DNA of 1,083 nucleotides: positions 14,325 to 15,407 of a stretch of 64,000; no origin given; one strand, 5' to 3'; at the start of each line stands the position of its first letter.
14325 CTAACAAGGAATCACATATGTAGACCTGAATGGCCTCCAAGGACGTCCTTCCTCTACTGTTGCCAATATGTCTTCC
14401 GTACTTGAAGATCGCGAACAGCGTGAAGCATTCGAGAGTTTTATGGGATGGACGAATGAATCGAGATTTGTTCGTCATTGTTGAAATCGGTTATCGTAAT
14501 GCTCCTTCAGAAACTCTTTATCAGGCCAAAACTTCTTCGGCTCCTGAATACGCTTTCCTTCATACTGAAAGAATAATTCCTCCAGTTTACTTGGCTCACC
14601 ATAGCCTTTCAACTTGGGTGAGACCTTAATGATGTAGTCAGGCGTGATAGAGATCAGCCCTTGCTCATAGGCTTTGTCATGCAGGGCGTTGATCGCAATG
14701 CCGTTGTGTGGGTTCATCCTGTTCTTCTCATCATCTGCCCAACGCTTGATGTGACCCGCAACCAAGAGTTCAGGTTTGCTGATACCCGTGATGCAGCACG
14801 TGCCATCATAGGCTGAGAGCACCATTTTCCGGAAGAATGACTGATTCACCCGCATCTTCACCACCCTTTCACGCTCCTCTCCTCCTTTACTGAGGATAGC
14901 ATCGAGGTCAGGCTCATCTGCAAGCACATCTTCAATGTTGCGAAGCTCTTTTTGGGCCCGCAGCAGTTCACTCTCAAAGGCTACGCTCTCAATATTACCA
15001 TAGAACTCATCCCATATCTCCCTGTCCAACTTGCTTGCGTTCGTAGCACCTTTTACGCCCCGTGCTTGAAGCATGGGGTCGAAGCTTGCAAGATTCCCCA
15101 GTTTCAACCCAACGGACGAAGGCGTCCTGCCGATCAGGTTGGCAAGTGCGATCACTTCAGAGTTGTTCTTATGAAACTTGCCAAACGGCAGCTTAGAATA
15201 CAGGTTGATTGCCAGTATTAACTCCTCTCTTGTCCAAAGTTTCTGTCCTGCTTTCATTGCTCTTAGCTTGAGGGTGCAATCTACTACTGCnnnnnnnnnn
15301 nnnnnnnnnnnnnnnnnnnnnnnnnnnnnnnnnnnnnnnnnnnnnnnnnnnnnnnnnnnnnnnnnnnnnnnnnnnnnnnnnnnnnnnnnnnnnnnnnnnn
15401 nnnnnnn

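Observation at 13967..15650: Low-GC islet with a solitary HNH_2 restriction-like endonuclease and tightly coupled small ORFs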

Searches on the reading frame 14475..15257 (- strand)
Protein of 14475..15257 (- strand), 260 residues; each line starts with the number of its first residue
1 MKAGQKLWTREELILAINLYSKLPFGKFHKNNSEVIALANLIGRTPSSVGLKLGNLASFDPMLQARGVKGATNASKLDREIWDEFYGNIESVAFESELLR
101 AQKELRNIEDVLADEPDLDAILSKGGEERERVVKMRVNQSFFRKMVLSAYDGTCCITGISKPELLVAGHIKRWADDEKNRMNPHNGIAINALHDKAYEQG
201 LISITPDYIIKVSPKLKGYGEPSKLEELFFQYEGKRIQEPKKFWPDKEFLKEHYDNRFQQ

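Call 3: search_protein_families(library=pfam, proteins=[window:14475-15257:-], max_evalue=1)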
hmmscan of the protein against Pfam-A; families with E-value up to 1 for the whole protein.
window:14475-15257:- (260 aa): 2 families
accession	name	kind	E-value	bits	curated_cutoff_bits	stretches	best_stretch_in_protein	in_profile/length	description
PF13391.12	HNH_2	-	8.6e-09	35.6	21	1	154-204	1-65/66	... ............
PF03049.19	Herpes_UL79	-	0.13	12.4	27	1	76-123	74-121/254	UL79 family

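Call 4: search_protein_families(library=ncbifam, proteins=[window:14475-15257:-], max_evalue=1)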
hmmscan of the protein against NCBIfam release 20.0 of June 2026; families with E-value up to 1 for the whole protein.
window:14475-15257:- (260 aa): 2 families
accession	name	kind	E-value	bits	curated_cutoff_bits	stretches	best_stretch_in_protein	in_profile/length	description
NF045808.1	PT-DNA_restrict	exception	6.8e-15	54.9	180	1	110-258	144-283/284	phosphorothioated DNA-binding restriction endonuclease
NF002339.0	PRK01295.1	equivalog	0.082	12.3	316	1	60-130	26-90/206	2,3-bisphosphoglycerate-dependent phosphoglycerate mutase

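Call 5: search_protein_families(library=padloc, proteins=[window:14475-15257:-], max_evalue=1)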
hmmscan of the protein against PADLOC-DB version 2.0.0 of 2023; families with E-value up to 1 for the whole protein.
window:14475-15257:- (260 aa): 2 families
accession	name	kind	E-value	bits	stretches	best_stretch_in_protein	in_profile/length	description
PDLC04132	HNH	-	1.4e-89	298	1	4-259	25-273/286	-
PDLC03546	HNH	-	1.6e-41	140.2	2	124-257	144-276/282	Type II restriction enzyme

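Call 6: search_solved_structures(query=window:14475-15257:-, max_evalue=1, show_alignments=3)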
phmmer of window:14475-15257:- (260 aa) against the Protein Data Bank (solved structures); distinct sequences matched with E-value up to 1: 4.
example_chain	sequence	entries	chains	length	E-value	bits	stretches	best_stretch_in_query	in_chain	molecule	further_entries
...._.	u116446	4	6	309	1.8e-08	37.6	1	126-216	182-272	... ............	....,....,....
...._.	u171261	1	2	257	0.44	13.3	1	8-70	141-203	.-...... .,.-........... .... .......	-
8t0v_C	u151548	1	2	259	0.45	13.3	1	8-70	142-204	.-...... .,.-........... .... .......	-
8y6q_H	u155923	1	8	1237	0.99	12.2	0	176-245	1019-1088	Apaf-1 related killer DARK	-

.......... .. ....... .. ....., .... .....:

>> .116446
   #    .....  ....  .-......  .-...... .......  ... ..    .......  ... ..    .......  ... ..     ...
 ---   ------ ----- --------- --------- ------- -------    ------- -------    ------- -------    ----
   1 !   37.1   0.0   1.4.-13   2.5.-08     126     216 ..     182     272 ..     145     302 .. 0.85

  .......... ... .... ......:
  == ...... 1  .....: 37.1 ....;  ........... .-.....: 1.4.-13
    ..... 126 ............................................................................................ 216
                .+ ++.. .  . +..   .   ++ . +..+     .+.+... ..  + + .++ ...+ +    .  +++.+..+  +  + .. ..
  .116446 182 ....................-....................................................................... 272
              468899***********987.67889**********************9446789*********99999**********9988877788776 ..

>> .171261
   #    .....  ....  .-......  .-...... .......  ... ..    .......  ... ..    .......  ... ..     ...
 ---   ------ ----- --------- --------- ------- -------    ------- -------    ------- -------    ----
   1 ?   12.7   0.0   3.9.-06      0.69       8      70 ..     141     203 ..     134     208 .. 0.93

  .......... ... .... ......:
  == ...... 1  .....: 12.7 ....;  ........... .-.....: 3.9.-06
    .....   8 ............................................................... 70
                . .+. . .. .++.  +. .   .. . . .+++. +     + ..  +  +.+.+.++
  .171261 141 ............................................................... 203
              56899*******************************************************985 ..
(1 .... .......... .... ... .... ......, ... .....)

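Call 7: search_protein_families(library=phrogs, proteins=[window:14475-15257:-], max_evalue=1)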
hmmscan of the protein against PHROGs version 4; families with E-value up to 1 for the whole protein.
window:14475-15257:- (260 aa): 4 families
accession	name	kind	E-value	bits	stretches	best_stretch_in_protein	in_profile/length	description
phrog_23050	-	unknown function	3.9e-09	37.1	1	129-209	266-343/383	-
phrog_20585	-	unknown function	2.3e-08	34.4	1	128-208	210-289/337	-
phrog_21425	-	unknown function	4.9e-05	23.9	1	128-207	191-270/319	-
phrog_31713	-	unknown function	0.002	18.3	1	81-200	140-253/292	-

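Call 10: find_homologous_proteins(query=window:14475-15257:-)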
Query window:14475-15257:- (260 aa): 4454 proteins with E <= 0.001 among 4910 candidates; the best 120 are listed.
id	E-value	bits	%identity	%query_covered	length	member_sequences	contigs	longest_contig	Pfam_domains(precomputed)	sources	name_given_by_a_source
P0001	4.2e-168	575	98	100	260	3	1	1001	PF13391.13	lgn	-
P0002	4.9e-157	539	92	100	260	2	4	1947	PF13391.13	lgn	-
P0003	5.1e-145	500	85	100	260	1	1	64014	PF13391.13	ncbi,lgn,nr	ncbi:MAG: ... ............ [Flavobacteriales bacterium]|nr:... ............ [Flavobacteriales bacter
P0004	4.6e-137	474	81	100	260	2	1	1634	PF13391.13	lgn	-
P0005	3.0e-135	468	80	100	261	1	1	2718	PF13391.13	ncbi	-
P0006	1.3e-133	462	78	100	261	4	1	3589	PF13391.13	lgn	-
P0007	1.1e-132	459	78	99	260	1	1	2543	PF13391.13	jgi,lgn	jgi:putative restriction endonuclease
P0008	3.3e-132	458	77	99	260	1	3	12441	PF13391.13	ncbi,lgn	ncbi:MAG: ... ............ [Flavobacteriales bacterium]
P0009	2.7e-130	452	77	100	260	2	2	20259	PF13391.13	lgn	-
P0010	6.4e-130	450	77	100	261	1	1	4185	PF13391.13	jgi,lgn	-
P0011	1.1e-129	450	76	100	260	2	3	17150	PF13391.13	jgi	-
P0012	2.6e-129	448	76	99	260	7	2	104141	PF13391.13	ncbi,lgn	-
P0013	4.9e-129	447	77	100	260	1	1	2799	PF13391.13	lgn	-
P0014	6.4e-128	444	76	99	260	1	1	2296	PF13391.13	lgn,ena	-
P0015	1.2e-126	440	75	99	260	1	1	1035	PF13391.13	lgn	-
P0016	9.7e-125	433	77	95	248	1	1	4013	PF13391.13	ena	-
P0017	3.8e-124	431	72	100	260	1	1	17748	PF13391.13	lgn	-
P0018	1.7e-119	416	74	95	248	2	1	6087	PF13391.13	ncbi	-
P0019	2.1e-117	409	71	99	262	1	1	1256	PF13391.13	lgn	-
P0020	9.8e-117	407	71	95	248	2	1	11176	PF13391.13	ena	-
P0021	6.7e-111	388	66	100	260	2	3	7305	PF13391.13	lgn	-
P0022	1.6e-109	384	65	100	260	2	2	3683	PF13391.13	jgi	jgi:putative restriction endonuclease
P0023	9.5e-109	381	77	85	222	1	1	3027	PF13391.13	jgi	jgi:putative restriction endonuclease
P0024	2.2e-99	350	72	85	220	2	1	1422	PF13391.13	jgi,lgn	jgi:putative restriction endonuclease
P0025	9.4e-99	348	64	100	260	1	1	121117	PF13391.13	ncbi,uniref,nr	ncbi:endonuclease [Neptunitalea chrysea]|uniref:Endonuclease n=1 Tax=Neptunitalea chrysea TaxID=1647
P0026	1.4e-98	348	62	100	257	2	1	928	PF13391.13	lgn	-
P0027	3.8e-98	346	61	100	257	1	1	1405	PF13391.13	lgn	-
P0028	8.9e-98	345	63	100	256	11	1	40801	PF13391.13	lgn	-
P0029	1.2e-97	345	63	100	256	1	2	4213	PF13391.13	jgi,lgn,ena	jgi:putative restriction endonuclease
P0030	1.9e-97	344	63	99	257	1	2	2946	PF13391.13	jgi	jgi:putative restriction endonuclease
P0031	4.1e-97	343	62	100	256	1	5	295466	PF13391.13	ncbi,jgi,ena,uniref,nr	ncbi:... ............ [Allomuricauda sp. CP2A]|jgi:putative restriction endonuclease|uniref:HNH endo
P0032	5.7e-97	342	62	100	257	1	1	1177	PF13391.13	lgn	-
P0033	7.2e-97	342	62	97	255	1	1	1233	PF13391.13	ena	-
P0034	8.1e-97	342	63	100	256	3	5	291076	PF13391.13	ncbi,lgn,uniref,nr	ncbi:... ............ [Flagellimonas olearia]|uniref:Restriction endonuclease n=1 Tax=Flagellimonas 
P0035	1.1e-96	341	62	100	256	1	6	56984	PF13391.13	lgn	-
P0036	1.4e-96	341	59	99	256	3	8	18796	PF13391.13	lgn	-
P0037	1.8e-96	341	63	99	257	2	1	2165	PF13391.13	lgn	-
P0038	2.6e-96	340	63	100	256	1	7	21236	PF13391.13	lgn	-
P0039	4.5e-96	339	61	100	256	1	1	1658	PF13391.13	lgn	-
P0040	4.8e-96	339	61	100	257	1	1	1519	PF13391.13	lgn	-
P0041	5.0e-96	339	61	100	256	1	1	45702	PF13391.13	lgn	-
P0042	5.7e-96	339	62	100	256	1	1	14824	PF13391.13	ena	-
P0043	5.9e-96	339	62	100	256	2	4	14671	PF13391.13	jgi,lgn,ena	-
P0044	9.3e-96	338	62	100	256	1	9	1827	PF13391.13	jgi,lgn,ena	-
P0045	9.9e-96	338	61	99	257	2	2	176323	PF13391.13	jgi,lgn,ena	-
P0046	1.1e-95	338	62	100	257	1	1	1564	PF13391.13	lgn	-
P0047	1.2e-95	338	60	100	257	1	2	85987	PF13391.13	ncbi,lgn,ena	-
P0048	1.2e-95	338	62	100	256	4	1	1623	PF13391.13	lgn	-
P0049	1.4e-95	338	62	100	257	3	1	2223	PF13391.13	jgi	jgi:putative restriction endonuclease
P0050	1.4e-95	338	62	99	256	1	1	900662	PF13391.13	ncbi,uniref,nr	ncbi:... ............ [Maribacter polysaccharolyticus]|uniref:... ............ n=1 Tax=Maribacter po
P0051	1.6e-95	338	60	100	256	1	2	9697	PF13391.13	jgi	jgi:putative restriction endonuclease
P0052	2.5e-95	337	61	100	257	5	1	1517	PF13391.13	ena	-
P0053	3.3e-95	337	62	100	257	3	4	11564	PF13391.13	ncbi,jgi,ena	-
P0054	4.5e-95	336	62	100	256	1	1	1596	PF13391.13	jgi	-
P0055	4.8e-95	336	60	100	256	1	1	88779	PF13391.13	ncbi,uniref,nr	ncbi:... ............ [Autumnicola musiva]|uniref:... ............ n=1 Tax=Autumnicola musiva TaxID=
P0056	4.8e-95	336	61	97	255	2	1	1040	PF13391.13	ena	-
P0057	6.6e-95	336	60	99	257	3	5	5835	PF13391.13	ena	-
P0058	6.9e-95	336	59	100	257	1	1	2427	PF13391.13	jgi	-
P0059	9.6e-95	335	60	100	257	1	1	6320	PF13391.13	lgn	-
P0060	1.2e-94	335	62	100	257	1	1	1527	PF13391.13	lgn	-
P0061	1.3e-94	335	60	99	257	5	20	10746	PF13391.13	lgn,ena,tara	tara:strand:- start:252 stop:1025 length:774 start_codon:yes stop_codon:yes gene_type:complete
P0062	1.3e-94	335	61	100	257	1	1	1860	PF13391.13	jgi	-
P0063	1.4e-94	334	61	100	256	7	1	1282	PF13391.13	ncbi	-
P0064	1.6e-94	334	61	99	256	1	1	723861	PF13391.13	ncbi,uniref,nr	ncbi:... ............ [Maribacter luteus]|uniref:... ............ n=1 Tax=Maribacter luteus TaxID=25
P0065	1.7e-94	334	61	100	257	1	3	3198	PF13391.13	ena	-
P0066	2.4e-94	334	60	100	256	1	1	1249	PF13391.13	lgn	-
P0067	2.5e-94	334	62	100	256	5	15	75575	PF13391.13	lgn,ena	-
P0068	2.5e-94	334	60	100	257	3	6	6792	PF13391.13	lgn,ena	-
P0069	3.6e-94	333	60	100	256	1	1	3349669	PF13391.13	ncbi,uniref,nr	ncbi:restriction endonuclease [Winogradskyella sp. J14-2]|uniref:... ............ n=1 Tax=Winogradsk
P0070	3.9e-94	333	60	100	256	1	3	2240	PF13391.13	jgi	jgi:putative restriction endonuclease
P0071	4.0e-94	333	62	100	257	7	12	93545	PF13391.13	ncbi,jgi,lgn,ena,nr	ncbi:MAG TPA: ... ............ [Flavobacterium sp.]|nr:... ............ [Flavobacterium sp.]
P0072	4.1e-94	333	62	99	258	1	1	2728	PF13391.13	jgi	jgi:putative restriction endonuclease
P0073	4.4e-94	333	60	100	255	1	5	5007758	PF13391.13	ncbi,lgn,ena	-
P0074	4.7e-94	333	61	100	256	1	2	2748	PF13391.13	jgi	jgi:putative restriction endonuclease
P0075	4.7e-94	333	59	100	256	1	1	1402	PF13391.13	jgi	-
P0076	5.5e-94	333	61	100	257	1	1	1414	PF13391.13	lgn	-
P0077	7.1e-94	332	61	99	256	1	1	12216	PF13391.13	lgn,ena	-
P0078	7.5e-94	332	61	100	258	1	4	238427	PF13391.13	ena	-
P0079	8.3e-94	332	60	100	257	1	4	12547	PF13391.13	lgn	-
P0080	9.3e-94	332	60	100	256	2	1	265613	PF13391.13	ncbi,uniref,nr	ncbi:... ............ [Salegentibacter maritimus]|uniref:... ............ n=1 Tax=Salegentibacter ma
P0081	1.0e-93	332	60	100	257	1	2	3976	PF13391.13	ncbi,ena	-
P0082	1.4e-93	331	59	100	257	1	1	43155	PF13391.13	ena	-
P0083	1.5e-93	331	60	100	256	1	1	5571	PF13391.13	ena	-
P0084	1.6e-93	331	60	100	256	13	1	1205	PF13391.13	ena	-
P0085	1.6e-93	331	60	100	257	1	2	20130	PF13391.13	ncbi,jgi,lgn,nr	ncbi:MAG TPA: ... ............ [Chlorobaculum sp.]|jgi:putative restriction endonuclease|nr:HNH endo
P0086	1.6e-93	331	60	100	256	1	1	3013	PF13391.13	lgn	-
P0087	2.0e-93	331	60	100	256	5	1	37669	PF13391.13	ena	-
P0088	3.2e-93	330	59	99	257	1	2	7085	PF13391.13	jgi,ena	-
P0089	3.3e-93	330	60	99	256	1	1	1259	PF13391.13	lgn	-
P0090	3.6e-93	330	61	99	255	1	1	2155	PF13391.13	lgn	-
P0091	3.8e-93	330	60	100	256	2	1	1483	PF13391.13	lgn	-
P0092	5.0e-93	329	60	99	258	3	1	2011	PF13391.13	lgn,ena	-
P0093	5.1e-93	329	60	100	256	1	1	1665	PF13391.13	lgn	-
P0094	5.2e-93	329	59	100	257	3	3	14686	PF13391.13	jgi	jgi:putative restriction endonuclease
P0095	5.2e-93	329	60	100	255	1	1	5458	PF13391.13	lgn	-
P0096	5.8e-93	329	60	100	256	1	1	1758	PF13391.13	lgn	-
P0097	6.1e-93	329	61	99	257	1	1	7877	PF13391.13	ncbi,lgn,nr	ncbi:MAG TPA: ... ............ [Ignavibacteriales bacterium]|nr:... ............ [Ignavibacteriales 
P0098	6.6e-93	329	61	100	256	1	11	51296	PF13391.13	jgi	jgi:putative restriction endonuclease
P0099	6.8e-93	329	58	100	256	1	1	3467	PF13391.13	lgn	-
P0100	6.8e-93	329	58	100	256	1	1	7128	PF13391.13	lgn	-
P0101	6.9e-93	329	60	100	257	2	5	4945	PF13391.13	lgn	-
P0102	7.3e-93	329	60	100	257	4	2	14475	PF13391.13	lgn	-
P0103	7.5e-93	329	60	100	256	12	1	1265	PF13391.13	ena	-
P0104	7.5e-93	329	59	100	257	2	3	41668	PF13391.13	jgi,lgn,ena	-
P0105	7.5e-93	329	61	100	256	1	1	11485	PF13391.13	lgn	-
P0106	9.8e-93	328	60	100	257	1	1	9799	PF13391.13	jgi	jgi:putative restriction endonuclease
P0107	9.9e-93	328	60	100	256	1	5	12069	PF13391.13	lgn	-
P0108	1.2e-92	328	60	99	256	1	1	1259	PF13391.13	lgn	-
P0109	1.2e-92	328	59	100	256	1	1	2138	PF13391.13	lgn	-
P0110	1.4e-92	328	59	100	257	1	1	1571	PF13391.13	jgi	jgi:putative restriction endonuclease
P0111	2.2e-92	327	60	100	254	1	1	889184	PF13391.13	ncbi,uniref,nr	ncbi:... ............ [Marinoscillum sp. MHG1-6]|uniref:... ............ n=1 Tax=Marinoscillum sp. M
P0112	2.3e-92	327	58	100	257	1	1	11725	PF13391.13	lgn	-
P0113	2.6e-92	327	59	100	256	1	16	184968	PF13391.13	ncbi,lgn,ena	-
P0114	2.8e-92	327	59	100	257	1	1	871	PF13391.13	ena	-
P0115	3.0e-92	327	59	100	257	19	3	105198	PF13391.13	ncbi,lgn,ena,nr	ncbi:MAG: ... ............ [Chlorobiaceae bacterium]|nr:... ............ [Chlorobiaceae bacterium]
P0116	3.2e-92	327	59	100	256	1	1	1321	PF13391.13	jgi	jgi:putative restriction endonuclease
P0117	3.4e-92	327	60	100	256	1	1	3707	PF13391.13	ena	-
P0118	3.5e-92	327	59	100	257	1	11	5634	PF13391.13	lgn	-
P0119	3.8e-92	327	58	100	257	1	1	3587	PF13391.13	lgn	-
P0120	4.0e-92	326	61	100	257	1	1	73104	PF13391.13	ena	-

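Call 12: find_encoding_contigs(protein=window:14475-15257:-, flank=6000, max_places=4)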
Protein window:14475-15257:- (260 aa): 1 contig read that carries it; 1 place shown.
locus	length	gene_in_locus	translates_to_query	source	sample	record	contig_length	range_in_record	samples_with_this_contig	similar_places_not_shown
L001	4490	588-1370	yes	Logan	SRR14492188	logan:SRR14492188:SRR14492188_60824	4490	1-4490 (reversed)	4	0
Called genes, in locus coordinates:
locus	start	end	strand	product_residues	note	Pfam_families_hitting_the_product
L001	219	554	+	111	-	-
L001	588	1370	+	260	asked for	PF13391:HNH_2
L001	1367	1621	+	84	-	-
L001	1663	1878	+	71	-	-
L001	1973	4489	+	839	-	?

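Call 13: find_encoding_contigs(protein=P0003, flank=6000, max_places=3)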
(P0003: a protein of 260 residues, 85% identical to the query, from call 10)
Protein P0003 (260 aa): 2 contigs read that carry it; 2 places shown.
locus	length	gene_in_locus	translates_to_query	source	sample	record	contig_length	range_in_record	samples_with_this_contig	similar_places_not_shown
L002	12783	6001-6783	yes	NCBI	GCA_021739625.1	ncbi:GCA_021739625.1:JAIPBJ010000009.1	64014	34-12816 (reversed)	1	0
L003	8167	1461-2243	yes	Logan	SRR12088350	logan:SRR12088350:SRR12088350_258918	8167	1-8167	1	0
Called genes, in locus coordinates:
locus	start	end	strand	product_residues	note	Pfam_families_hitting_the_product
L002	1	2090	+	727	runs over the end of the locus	PF00141:peroxidase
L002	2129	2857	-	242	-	PF09224:DUF1961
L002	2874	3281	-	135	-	PF21619:DUF6855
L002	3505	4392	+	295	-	-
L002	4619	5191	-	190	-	-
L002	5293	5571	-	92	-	-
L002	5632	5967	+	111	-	-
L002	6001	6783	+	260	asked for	PF13391:HNH_2 (weak)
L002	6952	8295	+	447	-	PF01555:N6_N4_Mtase (faint)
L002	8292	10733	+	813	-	PF13589:HATPase_c_3, PF02518:HATPase_c (weak)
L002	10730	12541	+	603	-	-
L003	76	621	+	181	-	-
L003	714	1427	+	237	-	-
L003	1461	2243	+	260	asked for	PF13391:HNH_2 (weak)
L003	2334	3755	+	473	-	PF01555:N6_N4_Mtase (faint)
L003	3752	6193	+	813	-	PF13589:HATPase_c_3, PF02518:HATPase_c (weak)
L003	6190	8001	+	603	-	-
